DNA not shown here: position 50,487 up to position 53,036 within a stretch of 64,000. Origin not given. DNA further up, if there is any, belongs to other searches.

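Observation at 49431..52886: Second, unlinked minor-pilin operon ending in a 749-aa membrane-anchored protein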

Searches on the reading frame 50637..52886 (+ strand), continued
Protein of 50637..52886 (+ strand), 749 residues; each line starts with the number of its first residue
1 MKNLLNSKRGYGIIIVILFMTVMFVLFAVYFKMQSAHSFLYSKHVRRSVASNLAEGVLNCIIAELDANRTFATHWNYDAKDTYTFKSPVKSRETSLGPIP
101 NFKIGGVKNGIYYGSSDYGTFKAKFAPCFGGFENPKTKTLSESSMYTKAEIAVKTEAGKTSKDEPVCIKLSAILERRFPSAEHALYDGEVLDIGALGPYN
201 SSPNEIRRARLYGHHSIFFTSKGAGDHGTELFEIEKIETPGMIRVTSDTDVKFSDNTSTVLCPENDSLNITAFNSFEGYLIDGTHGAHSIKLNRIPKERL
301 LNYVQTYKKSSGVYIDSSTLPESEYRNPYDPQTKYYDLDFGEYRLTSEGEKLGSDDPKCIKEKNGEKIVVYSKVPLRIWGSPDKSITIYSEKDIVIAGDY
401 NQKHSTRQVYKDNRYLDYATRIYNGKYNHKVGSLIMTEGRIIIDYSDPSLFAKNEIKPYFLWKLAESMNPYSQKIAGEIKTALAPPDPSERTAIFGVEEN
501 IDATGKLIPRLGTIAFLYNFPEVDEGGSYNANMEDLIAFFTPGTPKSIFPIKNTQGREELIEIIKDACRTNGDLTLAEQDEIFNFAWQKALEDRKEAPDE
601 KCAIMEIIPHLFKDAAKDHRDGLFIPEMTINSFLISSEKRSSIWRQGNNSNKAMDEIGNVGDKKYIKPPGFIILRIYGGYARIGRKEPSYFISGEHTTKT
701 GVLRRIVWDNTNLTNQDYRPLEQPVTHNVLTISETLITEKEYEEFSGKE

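Call 54: list_cluster_members(proteins=[P0082, P0098, P0105, P0117, P0083, P0101, P0121, P0096, P0119, P0088])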
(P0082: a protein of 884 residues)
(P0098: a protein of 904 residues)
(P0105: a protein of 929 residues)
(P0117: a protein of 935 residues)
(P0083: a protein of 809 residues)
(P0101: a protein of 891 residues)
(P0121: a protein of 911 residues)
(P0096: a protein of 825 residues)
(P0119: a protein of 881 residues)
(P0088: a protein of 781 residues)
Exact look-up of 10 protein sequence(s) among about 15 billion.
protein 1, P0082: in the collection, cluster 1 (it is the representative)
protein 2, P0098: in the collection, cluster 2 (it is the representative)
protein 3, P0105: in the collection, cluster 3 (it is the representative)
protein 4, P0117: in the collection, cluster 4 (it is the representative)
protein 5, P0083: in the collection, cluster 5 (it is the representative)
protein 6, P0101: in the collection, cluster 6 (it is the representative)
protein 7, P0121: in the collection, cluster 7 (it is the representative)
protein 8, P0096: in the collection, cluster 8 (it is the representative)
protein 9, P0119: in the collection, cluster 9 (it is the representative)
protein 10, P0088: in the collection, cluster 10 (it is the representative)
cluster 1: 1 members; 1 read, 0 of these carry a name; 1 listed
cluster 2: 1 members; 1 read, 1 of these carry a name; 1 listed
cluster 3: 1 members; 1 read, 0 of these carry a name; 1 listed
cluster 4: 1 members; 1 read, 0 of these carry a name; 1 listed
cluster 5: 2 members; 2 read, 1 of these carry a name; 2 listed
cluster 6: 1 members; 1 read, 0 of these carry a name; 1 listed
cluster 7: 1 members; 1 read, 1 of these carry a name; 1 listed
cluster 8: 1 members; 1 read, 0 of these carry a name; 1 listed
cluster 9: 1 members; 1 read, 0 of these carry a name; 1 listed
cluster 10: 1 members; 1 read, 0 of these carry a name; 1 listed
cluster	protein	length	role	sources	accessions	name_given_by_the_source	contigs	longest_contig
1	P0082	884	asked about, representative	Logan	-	-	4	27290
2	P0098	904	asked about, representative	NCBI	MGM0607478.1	MAG: hypothetical protein ACQESP_03560 [Candidatus Muiribacteriota bacterium]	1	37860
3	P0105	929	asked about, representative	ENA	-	-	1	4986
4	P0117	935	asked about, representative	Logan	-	-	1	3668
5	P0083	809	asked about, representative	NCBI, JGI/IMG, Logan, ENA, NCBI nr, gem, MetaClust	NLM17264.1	MAG: hypothetical protein GX221_06065 [Candidatus Riflebacteria bacterium] | hypothetical protein [Candidatus Riflebacteria bacterium] | \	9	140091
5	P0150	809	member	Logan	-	-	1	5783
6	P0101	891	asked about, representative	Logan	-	-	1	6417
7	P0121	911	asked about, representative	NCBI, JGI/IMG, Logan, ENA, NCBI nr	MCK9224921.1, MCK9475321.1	MAG: hypothetical protein M0R46_05355 [Candidatus Muirbacterium halophilum] | hypothetical protein [Candidatus Muirbacterium halophilum]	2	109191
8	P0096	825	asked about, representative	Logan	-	-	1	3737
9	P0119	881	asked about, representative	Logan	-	-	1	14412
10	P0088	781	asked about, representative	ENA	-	-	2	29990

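Call 69: fold_search(model_id=the predicted structure, library=pdb)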
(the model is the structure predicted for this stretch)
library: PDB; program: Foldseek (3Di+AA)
matches with E <= 10: 84; with E <= 0.001: 0
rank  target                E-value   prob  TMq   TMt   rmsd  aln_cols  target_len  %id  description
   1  6o38_C                7.7e-01  0.06  0.07  0.10  12.5       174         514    9  Structure of a chaperone-substrate complex (released 2019-07-24)
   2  6o38_F                1.5e+00  0.05  0.08  0.10  11.9       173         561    9  Structure of a chaperone-substrate complex (released 2019-07-24)
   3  8z9d_Oo               1.9e+00  0.04  0.06  0.14   8.9       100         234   10  cryo-EM structure of PSII-LHCII megacomplex from spinach (released 2024-11-13)
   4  6yfb_AA               2.4e+00  0.04  0.06  0.20  15.4       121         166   14  Virus-like particle of bacteriophage AVE016 (released 2020-09-02)
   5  6o38_A                2.4e+00  0.04  0.08  0.10  12.1       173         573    9  Structure of a chaperone-substrate complex (released 2019-07-24)
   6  1p1h_C                2.5e+00  0.02  0.05  0.06  10.4        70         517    8  Crystal structure of the 1L-myo-inositol/NAD+ complex (released 2003-07-08)
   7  7pi0_O                2.8e+00  0.03  0.06  0.14   9.5        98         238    7  Unstacked compact Dunaliella PSII (released 2022-08-17)
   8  4u8u_O                3.4e+00  0.03  0.06  0.19  21.7       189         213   13  The Crystallographic structure of the giant hemoglobin from Glossoscolex paulistus at 3.2 A resolution. (released 2015-06-10)
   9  2fur_B                3.8e+00  0.02  0.04  0.11  13.1        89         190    7  CRYSTAL STRUCTURE OF A PUTATIVE FMN-BINDING PROTEIN (TA1372) FROM THERMOPLASMA ACIDOPHILUM AT 1.80 A RESOLUTION (released 2006-02-28)
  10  9e5c_5n               4.0e+00  0.04  0.07  0.08  22.9       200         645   10  Cryo-EM structure of 96 nm repeat of microtubule doublet from T. brucei flagellum (released 2025-03-12)
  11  1p1k_B                4.0e+00  0.01  0.05  0.06  10.4        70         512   10  Crystal structure of the 1L-myo-inositol 1-phosphate synthase complexed with NADH in the presence of EDTA (released 2003-07-08)
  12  1p1j_B                4.2e+00  0.01  0.05  0.06  10.3        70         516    8  Crystal structure of the 1L-myo-inositol 1-phosphate synthase complexed with NADH (released 2003-07-08)
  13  9hd7_O                4.5e+00  0.02  0.06  0.13   9.0        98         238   12  Cryo-EM structure of photosystem II C2S2M2L2 supercomplex from the green alga Chlorella ohadii (released 2025-11-12)
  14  5m3l_O                4.7e+00  0.04  0.07  0.20  18.9       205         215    9  Single-particle cryo-EM using alignment by classification (ABC): the structure of Lumbricus terrestris hemoglobin (released 2017-09-13)
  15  1p1h_A                4.7e+00  0.01  0.05  0.07  10.2        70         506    8  Crystal structure of the 1L-myo-inositol/NAD+ complex (released 2003-07-08)
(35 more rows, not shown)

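Call 74: find_encoding_contigs(protein=P0083, flank=10000, max_places=2)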
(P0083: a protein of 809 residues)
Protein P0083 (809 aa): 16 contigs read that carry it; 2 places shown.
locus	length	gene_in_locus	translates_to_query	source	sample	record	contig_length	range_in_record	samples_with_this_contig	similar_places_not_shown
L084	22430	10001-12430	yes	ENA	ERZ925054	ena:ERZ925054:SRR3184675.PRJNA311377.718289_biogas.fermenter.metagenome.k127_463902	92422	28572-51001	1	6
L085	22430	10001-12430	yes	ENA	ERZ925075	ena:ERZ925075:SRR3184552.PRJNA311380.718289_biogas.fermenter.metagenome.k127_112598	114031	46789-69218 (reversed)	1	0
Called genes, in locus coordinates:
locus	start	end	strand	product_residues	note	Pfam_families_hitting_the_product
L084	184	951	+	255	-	-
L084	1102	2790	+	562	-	PF05157:MshEN, PF00437:T2SSE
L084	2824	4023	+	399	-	PF28597:T2SSF_N (weak), PF00482:T2SSF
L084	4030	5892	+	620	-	PF00884:Sulfatase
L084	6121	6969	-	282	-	PF06347:SH3_4 (faint), PF08239:SH3_3 (weak)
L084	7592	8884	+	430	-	PF07075:NamZ_N, PF20732:NamZ_C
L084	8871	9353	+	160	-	-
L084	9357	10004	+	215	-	PF07963:N_methyl (weak)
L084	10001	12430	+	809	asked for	-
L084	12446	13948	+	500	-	-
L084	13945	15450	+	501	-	-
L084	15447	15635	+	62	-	-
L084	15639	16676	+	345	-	PF01739:CheR, PF08242:Methyltransf_12 (weak), PF08241:Methyltransf_11 (faint), PF13649:Methyltransf_25 (faint)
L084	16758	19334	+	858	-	-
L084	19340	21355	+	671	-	PF13620:CarboxypepD_reg (faint), PF00041:fn3 (faint), PF16656:Pur_ac_phosph_N, PF28492:Beta_helix_4 (faint), PF05048:NosD (faint), PF13229:Beta_helix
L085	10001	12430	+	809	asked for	-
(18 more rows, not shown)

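Call 89: find_encoding_contigs(protein=P0121, flank=8000, max_places=1)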
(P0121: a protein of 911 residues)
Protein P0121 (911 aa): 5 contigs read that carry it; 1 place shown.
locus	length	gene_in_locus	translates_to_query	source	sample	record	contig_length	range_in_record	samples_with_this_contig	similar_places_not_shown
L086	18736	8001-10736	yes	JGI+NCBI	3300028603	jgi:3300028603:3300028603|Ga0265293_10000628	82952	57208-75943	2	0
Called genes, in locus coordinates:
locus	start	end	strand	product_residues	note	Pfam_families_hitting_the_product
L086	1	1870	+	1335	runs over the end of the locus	PF07719:TPR_2 (faint), PF13174:TPR_6 (faint), PF13428:TPR_14 (faint), PF14559:TPR_19 (faint)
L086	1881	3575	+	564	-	PF00092:VWA, PF13519:VWA_2, PF13768:VWA_3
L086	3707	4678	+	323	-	PF07963:N_methyl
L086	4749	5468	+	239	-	PF09976:TPR_21 (weak), PF13424:TPR_12 (faint), PF00515:TPR_1 (faint), PF07719:TPR_2 (faint), PF10602:RPN7 (weak)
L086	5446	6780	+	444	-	PF07719:TPR_2 (faint), PF13424:TPR_12 (faint), PF00515:TPR_1 (faint)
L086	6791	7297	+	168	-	-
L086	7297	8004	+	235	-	PF07963:N_methyl (weak)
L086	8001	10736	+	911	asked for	-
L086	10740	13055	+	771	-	PF02190:LON_substr_bdg, PF13191:AAA_16 (faint), PF00004:AAA, PF07728:AAA_5 (weak), PF22667:Lon_lid, PF05362:Lon_C, PF13541:ChlI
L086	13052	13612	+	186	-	PF03193:RsgA_GTPase (faint), PF00350:Dynamin_N (faint), PF01926:MMR_HSR1, PF02421:FeoB_N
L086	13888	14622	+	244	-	PF00318:Ribosomal_S2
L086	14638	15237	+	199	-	PF00889:EF_TS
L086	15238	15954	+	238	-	PF00696:AA_kinase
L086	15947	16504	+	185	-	PF01765:RRF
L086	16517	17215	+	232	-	PF01255:Prenyltransf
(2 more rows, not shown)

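Call 90: find_encoding_contigs(protein=P0098, flank=8000, max_places=1)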
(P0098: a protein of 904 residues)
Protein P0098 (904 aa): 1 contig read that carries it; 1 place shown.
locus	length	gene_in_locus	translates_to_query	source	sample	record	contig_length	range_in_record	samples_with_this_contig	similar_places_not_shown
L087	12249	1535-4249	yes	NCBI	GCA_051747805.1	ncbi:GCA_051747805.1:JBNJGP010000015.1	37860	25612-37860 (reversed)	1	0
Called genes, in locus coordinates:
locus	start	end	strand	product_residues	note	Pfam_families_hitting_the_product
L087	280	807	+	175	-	-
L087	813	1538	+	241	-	PF07963:N_methyl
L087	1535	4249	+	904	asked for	-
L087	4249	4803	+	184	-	PF03193:RsgA_GTPase (faint), PF01926:MMR_HSR1, PF02421:FeoB_N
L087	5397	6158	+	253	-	PF00318:Ribosomal_S2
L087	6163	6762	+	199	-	PF00889:EF_TS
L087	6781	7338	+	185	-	PF01765:RRF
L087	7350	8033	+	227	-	PF01255:Prenyltransf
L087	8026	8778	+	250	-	PF01148:CTP_transf_1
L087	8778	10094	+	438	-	PF02163:Peptidase_M50, PF13180:PDZ_2 (weak), PF00595:PDZ (weak), PF13180:PDZ_2 (weak), PF17820:PDZ_6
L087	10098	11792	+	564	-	PF00587:tRNA-synt_2b, PF04073:tRNA_edit, PF03129:HGTP_anticodon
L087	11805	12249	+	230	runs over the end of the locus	-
